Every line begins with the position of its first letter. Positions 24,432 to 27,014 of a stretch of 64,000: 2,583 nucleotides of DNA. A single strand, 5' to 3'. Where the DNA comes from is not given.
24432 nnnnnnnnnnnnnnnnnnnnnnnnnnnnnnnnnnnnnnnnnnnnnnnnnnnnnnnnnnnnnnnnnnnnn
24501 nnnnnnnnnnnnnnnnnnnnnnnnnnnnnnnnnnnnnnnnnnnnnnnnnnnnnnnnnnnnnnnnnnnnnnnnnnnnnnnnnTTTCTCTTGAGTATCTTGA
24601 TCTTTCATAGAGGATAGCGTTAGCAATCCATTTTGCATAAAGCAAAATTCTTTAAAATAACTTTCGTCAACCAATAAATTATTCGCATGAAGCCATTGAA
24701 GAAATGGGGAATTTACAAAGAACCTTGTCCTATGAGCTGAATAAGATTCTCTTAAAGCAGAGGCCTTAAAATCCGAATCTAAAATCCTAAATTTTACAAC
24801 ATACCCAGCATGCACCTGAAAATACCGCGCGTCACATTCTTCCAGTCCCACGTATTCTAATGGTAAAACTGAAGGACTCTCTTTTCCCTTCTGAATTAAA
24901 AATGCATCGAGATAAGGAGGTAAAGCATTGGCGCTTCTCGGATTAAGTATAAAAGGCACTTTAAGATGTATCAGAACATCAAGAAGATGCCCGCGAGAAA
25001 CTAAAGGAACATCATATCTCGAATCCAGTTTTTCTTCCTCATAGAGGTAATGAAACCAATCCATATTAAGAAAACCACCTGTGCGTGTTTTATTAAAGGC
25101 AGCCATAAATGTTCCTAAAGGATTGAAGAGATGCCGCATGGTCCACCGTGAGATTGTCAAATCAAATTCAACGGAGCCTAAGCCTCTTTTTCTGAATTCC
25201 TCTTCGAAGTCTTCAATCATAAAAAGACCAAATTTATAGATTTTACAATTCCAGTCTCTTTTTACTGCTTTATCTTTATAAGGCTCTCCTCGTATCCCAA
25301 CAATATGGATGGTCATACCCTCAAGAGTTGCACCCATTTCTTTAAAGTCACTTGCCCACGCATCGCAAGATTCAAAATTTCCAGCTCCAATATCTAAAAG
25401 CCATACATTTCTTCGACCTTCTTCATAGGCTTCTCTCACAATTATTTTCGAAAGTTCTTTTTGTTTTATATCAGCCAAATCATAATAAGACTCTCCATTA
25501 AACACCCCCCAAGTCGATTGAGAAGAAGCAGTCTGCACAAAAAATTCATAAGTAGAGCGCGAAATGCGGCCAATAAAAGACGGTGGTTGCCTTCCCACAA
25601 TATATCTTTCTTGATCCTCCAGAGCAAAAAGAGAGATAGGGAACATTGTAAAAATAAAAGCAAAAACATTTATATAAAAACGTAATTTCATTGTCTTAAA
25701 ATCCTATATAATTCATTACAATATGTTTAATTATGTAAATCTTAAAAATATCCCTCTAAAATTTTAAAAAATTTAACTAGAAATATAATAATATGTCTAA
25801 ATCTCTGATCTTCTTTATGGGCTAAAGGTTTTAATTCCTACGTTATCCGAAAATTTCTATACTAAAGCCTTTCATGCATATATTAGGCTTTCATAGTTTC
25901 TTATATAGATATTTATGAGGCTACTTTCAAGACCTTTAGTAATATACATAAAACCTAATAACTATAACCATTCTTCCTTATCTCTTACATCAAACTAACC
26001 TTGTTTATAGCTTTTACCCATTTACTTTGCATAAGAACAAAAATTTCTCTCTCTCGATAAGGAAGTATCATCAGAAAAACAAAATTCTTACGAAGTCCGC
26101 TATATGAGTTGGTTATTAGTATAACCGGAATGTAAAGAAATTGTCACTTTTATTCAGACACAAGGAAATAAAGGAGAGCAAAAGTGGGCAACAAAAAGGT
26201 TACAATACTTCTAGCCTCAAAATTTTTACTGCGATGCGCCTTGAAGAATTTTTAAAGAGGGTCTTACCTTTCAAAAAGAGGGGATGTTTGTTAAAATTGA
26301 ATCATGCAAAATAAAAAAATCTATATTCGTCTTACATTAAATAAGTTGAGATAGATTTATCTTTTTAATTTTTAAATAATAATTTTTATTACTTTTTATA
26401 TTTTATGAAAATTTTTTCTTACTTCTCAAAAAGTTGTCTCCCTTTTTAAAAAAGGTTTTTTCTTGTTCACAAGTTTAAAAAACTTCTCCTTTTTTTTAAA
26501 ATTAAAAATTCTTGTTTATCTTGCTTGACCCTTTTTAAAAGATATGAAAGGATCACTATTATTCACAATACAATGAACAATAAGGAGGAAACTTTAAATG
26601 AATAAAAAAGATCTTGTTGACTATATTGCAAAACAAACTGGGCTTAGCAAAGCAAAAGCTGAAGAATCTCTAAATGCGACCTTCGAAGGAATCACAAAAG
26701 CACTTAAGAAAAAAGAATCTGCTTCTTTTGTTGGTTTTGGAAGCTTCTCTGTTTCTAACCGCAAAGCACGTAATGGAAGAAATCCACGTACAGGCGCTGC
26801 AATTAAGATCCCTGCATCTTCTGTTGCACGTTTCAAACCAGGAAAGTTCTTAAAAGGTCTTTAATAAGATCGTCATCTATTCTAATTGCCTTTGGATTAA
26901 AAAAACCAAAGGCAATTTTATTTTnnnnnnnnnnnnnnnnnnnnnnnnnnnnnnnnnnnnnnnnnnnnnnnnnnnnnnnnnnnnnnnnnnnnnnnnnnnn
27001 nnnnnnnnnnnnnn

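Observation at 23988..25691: Signal-peptide-bearing SAM-methyltransferase / ankyrin-repeat protein, a candidate host-targeted effector next to the T4SS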

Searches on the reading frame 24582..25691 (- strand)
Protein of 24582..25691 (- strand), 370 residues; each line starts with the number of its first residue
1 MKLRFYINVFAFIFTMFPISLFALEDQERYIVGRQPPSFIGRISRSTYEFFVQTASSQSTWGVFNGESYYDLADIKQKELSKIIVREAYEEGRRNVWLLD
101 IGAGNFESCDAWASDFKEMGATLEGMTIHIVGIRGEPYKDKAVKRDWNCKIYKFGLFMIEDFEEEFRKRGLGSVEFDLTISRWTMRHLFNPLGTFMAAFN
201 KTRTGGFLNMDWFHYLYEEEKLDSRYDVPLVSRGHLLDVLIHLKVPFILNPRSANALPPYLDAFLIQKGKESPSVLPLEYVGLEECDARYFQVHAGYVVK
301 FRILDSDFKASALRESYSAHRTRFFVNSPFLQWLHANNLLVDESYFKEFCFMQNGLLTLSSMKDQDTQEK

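Call 16: search_protein_representatives(protein=window:24582-25691:-)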
Query: 370 residues. Proteins with E-value up to 0.001 (for the whole library): 477; up to 1e-10: 325; up to 1e-30: 18. The best 150 are listed.
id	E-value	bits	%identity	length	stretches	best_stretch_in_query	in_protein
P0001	9.9e-253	854.3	100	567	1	1-370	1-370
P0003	2.2e-77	277.3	41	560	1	26-355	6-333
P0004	3.6e-65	237.1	40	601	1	13-340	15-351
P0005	2.6e-62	227.7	39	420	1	3-330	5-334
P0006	1.9e-49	185.4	34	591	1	11-351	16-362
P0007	5.8e-36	141.0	34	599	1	56-346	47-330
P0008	3.2e-34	135.3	38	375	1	59-303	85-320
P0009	5.5e-34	134.5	32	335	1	43-343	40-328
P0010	7.5e-34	134.1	30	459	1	28-344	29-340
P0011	1.4e-33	133.2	32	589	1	27-307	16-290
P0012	8.6e-33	130.6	35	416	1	48-282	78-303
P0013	1.5e-32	129.8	34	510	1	27-282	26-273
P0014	2.5e-32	129.0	32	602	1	34-341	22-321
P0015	7.9e-32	127.4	35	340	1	47-301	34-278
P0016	1.3e-31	126.7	34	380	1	56-293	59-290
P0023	3.5e-30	122.0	36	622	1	54-320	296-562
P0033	3.5e-29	118.7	30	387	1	57-343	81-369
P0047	9.9e-28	113.9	27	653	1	7-339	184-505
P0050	3.2e-27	112.3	31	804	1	52-285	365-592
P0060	1.0e-26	110.6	30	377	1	23-318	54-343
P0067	9.6e-26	107.4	31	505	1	25-366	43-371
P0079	2.2e-24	102.9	31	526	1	34-283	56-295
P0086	6.3e-24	101.4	30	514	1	57-302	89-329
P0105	4.8e-23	98.5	33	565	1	14-248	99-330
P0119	2.1e-22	96.4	30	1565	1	63-357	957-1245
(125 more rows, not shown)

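Call 20: list_cluster_members(proteins=[P0003, P0004, P0005, P0006, P0007, P0008, P0009, P0010, P0011, P0012])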
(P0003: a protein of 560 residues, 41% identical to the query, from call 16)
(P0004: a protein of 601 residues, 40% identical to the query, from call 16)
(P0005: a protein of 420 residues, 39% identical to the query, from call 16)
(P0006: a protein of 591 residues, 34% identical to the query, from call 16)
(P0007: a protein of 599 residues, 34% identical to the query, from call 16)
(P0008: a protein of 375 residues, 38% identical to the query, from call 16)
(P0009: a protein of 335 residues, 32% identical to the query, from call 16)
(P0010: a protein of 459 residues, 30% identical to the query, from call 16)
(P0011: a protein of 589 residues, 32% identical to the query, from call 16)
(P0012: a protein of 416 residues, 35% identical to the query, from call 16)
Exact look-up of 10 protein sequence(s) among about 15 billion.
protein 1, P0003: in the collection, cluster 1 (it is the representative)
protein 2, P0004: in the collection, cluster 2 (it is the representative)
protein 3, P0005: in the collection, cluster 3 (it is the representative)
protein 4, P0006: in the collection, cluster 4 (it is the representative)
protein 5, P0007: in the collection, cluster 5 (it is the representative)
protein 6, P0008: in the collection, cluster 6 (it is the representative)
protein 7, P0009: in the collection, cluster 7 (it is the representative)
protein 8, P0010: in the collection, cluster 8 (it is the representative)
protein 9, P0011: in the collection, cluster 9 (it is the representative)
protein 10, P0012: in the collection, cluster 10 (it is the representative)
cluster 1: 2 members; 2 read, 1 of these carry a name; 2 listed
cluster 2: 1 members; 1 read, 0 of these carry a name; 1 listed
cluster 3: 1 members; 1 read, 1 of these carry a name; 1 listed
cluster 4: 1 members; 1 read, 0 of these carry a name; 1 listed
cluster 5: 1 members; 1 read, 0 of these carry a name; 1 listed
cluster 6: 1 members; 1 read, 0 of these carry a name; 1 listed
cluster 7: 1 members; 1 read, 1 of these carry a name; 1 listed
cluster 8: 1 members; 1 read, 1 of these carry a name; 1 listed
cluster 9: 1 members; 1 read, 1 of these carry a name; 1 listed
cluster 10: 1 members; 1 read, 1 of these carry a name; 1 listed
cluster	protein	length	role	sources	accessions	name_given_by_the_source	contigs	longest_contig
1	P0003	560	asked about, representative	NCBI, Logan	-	-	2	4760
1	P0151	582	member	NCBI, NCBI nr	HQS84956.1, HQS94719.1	MAG TPA: hypothetical protein PLY23_08710 [Alphaproteobacteria bacterium] | hypothetical protein [Alphaproteobacteria bacterium]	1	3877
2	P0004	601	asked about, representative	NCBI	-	-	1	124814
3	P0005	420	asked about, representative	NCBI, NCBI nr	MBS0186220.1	MAG: hypothetical protein JSS34_07815 [Proteobacteria bacterium] | hypothetical protein [Pseudomonadota bacterium]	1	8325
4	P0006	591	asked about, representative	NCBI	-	-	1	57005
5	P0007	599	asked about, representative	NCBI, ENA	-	-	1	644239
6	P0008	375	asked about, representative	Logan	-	-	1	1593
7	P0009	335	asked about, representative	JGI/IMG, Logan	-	hypothetical protein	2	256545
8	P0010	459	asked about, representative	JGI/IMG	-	SAM-dependent methyltransferase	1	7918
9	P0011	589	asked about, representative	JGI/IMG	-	hypothetical protein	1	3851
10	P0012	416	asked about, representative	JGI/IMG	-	hypothetical protein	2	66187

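Call 47: search_solved_structures(query=A3, max_evalue=10, show_alignments=3)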
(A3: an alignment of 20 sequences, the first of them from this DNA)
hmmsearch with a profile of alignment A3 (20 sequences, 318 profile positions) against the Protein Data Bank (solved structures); distinct sequences matched with E-value up to 10: 0.

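Call 49: find_homologous_proteins(query=A3, max_evalue=0.00001)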
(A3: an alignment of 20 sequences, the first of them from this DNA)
Query A3 (20 sequences) (320 aa, profile of the alignment): 146 proteins with E <= 0.00001 among 6297 candidates; the best 120 are listed.
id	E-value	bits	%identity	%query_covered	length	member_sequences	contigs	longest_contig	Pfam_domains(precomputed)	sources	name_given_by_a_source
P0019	3.8e-129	449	32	76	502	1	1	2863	PF13606.13,PF13857.13,PF12796.14,PF00023.37,PF13637.13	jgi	jgi:hypothetical protein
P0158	7.4e-125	435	30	90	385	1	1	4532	-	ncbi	-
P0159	8.1e-124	431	29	92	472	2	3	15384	PF13606.13,PF13857.13,PF12796.14,PF00023.37,PF13637.13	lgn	-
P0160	2.9e-123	429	33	83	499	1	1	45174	PF13606.13,PF13857.13,PF12796.14,PF00023.37,PF13637.13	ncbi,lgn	ncbi:MAG: ankyrin repeat domain-containing protein [Chlamydiota bacterium]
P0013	8.4e-122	425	32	77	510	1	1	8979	PF13606.13,PF13857.13,PF12796.14,PF00023.37,PF13637.13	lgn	-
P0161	9.4e-122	424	33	75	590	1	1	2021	PF13606.13,PF13857.13,PF12796.14,PF00023.37,PF13637.13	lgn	-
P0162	1.0e-121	424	32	70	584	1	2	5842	PF13489.13,PF13606.13,PF13857.13,PF12796.14,PF00023.37,PF13637.13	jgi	jgi:SAM-dependent methyltransferase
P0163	2.1e-120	420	31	90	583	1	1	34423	PF13606.13,PF13857.13,PF12796.14,PF00023.37,PF13637.13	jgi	jgi:SAM-dependent methyltransferase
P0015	3.4e-120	419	33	89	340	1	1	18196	-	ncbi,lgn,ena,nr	ncbi:MAG: hypothetical protein K1000chlam3_00453 [Chlamydiae bacterium]|nr:hypothetical protein [Chl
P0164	5.9e-120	418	32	80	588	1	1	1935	PF13606.13,PF13857.13,PF12796.14,PF00023.37,PF13637.13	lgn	-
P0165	3.3e-119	416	34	78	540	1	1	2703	PF13606.13,PF13857.13,PF12796.14,PF00023.37,PF13637.13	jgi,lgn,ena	-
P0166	6.8e-119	415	31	96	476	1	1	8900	PF13606.13,PF13857.13,PF12796.14,PF00023.37,PF13637.13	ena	-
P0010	2.5e-118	413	31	98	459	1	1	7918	PF13857.13,PF12796.14,PF00023.37,PF13637.13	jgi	jgi:SAM-dependent methyltransferase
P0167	4.2e-118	412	32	77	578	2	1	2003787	PF13606.13,PF13857.13,PF12796.14,PF00023.37,PF13637.13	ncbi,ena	-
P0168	6.0e-118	412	31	94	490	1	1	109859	PF13606.13,PF13857.13,PF12796.14,PF00023.37,PF13637.13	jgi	jgi:SAM-dependent methyltransferase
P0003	1.5e-103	365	41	100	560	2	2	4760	-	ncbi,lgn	-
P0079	7.3e-97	343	30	78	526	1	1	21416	PF13606.13,PF12796.14,PF00023.37,PF13637.13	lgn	-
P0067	2.2e-95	338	31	78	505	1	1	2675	PF13606.13,PF13857.13,PF12796.14,PF00023.37,PF13637.13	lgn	-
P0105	2.7e-89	318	32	66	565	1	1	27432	PF13606.13,PF13857.13,PF12796.14,PF00023.37,PF13637.13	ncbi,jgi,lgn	-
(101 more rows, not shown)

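Call 52: search_protein_families(library=pfam, proteins=[P0105, P0067, P0079, P0060, P0033, P0086, P0023, P0047, P0050, P0119], max_evalue=0.01)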
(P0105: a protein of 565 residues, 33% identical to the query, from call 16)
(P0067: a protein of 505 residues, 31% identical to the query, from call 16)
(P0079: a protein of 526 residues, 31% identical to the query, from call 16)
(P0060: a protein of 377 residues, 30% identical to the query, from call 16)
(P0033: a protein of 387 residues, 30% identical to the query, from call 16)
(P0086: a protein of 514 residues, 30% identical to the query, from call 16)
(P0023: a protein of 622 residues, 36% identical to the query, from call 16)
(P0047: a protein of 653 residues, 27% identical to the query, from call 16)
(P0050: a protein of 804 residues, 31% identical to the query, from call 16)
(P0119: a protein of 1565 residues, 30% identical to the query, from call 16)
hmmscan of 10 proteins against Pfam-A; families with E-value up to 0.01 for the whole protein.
P0105 (565 aa): 6 families
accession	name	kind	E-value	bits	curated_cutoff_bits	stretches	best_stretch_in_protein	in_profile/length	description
PF12796.13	Ank_2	-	7.8e-23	81.3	27.3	2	467-559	1-89/90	Ankyrin repeats (3 copies)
PF00023.36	Ank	-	1.7e-11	44.2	21.1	1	496-527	2-32/33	Ankyrin repeat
PF13637.12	Ank_4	-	8.2e-09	36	22.7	1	472-508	6-42/50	Ankyrin repeats (many copies)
PF13857.12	Ank_5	-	1.5e-08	35.3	27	1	494-534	14-53/56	Ankyrin repeats (many copies)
PF13606.12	Ank_3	-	1.2e-07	31.8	22.3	1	496-524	2-29/30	Ankyrin repeat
PF13489.12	Methyltransf_23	-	0.00089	19.5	27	1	249-295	71-116/164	Methyltransferase domain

P0067 (505 aa): 5 families
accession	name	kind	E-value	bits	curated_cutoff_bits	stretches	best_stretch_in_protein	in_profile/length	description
PF12796.13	Ank_2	-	2.9e-17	63.4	27.3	2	354-431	11-88/90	Ankyrin repeats (3 copies)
PF00023.36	Ank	-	4e-14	52.4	21.1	2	403-433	2-32/33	Ankyrin repeat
PF13606.12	Ank_3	-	2.4e-11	43.1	22.3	1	402-430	1-29/30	Ankyrin repeat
PF13637.12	Ank_4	-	3.4e-10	40.3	22.7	1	440-477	1-37/50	Ankyrin repeats (many copies)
PF13857.12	Ank_5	-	4.9e-06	27.2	27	1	422-472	1-46/56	Ankyrin repeats (many copies)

P0079 (526 aa): 8 families
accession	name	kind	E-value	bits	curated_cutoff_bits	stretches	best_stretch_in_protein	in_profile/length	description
PF12796.13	Ank_2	-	5.8e-16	59.3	27.3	2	443-504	30-88/90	Ankyrin repeats (3 copies)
PF00023.36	Ank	-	8.9e-13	48.2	21.1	2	409-439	2-32/33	Ankyrin repeat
PF13637.12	Ank_4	-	1e-10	42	22.7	1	458-496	12-50/50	Ankyrin repeats (many copies)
PF13606.12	Ank_3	-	3.4e-09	36.5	22.3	0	443-470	3-29/30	Ankyrin repeat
PF08242.18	Methyltransf_12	-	3.4e-05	24.9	30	1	116-220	1-94/98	Methyltransferase domain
PF13489.12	Methyltransf_23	-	0.00019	21.6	27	1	107-255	18-145/164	Methyltransferase domain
PF08241.18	Methyltransf_11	-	0.00069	20.7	21.2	1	116-221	1-90/95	Methyltransferase domain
PF13857.12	Ank_5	-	0.0009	20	27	1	428-483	1-56/56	Ankyrin repeats (many copies)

P0060 (377 aa): 0 families

P0033 (387 aa): 0 families

P0086 (514 aa): 0 families

P0023 (622 aa): 7 families
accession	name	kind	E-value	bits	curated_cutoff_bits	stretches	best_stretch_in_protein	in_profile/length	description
PF00023.36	Ank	-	1.1e-22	79.3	21.1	3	205-236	1-32/33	Ankyrin repeat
PF12796.13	Ank_2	-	1.6e-21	77.1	27.3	1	144-235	1-89/90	Ankyrin repeats (3 copies)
PF13637.12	Ank_4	-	1.2e-16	60.8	22.7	3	210-259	1-50/50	Ankyrin repeats (many copies)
PF13606.12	Ank_3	-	6.9e-15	53.9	22.3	1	206-234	2-30/30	Ankyrin repeat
PF13857.12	Ank_5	-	2e-09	38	27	1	192-246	1-56/56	Ankyrin repeats (many copies)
PF24521.3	Ank_KRIT1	-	7.4e-07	29.4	80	2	177-230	22-70/149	KRIT1 ankyrin-repeats domain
PF13489.12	Methyltransf_23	-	0.0095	16.1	27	0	409-450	74-115/164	Methyltransferase domain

P0047 (653 aa): 1 family
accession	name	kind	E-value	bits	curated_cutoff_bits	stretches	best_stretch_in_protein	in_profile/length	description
PF13489.12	Methyltransf_23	-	0.00025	21.3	27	1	258-399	8-123/164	Methyltransferase domain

P0050 (804 aa): 5 families
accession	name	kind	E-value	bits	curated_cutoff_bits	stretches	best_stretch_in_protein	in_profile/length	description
PF12796.13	Ank_2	-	6e-23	81.7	27.3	2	687-779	1-89/90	Ankyrin repeats (3 copies)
PF00023.36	Ank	-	7.2e-17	61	21.1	2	716-747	2-32/33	Ankyrin repeat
PF13637.12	Ank_4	-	1.3e-13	51.2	22.7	2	687-736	1-49/50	Ankyrin repeats (many copies)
PF13606.12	Ank_3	-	9e-12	44.4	22.3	0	683-711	2-30/30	Ankyrin repeat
PF13857.12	Ank_5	-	5e-10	39.9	27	2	736-774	1-40/56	Ankyrin repeats (many copies)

P0119 (1565 aa): 0 families

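Call 58: find_related_loci(query=A3, collection=viral_contigs, flank=3000)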
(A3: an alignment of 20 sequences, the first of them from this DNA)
Query A3 (320 aa) in viral_contigs; peptide patterns used: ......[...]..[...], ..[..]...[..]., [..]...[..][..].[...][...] (x = any residue, [..] = any of these).
165 stretches matched a pattern, but none encodes a relative of the query by tblastn (E <= 1e-3).

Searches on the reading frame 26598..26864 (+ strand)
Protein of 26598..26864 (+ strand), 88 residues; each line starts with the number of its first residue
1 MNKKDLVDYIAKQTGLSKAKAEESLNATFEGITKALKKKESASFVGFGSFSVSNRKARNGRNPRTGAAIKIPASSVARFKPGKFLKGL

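Call 10: search_protein_families(library=pfam, proteins=[window:26598-26864:+], max_evalue=0.001)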
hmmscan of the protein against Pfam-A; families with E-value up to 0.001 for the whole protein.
window:26598-26864:+ (88 aa): 4 families
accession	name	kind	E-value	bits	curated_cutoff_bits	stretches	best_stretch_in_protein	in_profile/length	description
PF00216.26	Bac_DNA_binding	-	1.9e-31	108.6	22.4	1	1-86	1-86/90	Bacterial DNA-binding protein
PF18175.6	HU-CCDC81_bac_2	-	1.2e-05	25.5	35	1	6-54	3-51/70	CCDC81-like prokaryotic HU domain 2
PF18289.6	HU-CCDC81_euk_2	-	6.7e-05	23.3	26.1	1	10-57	10-59/75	CCDC81 eukaryotic HU domain 2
PF18291.6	HU-HIG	-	0.00013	22.5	26.2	1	2-85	33-114/125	HU domain fused to wHTH, Ig, or Glycine-rich motif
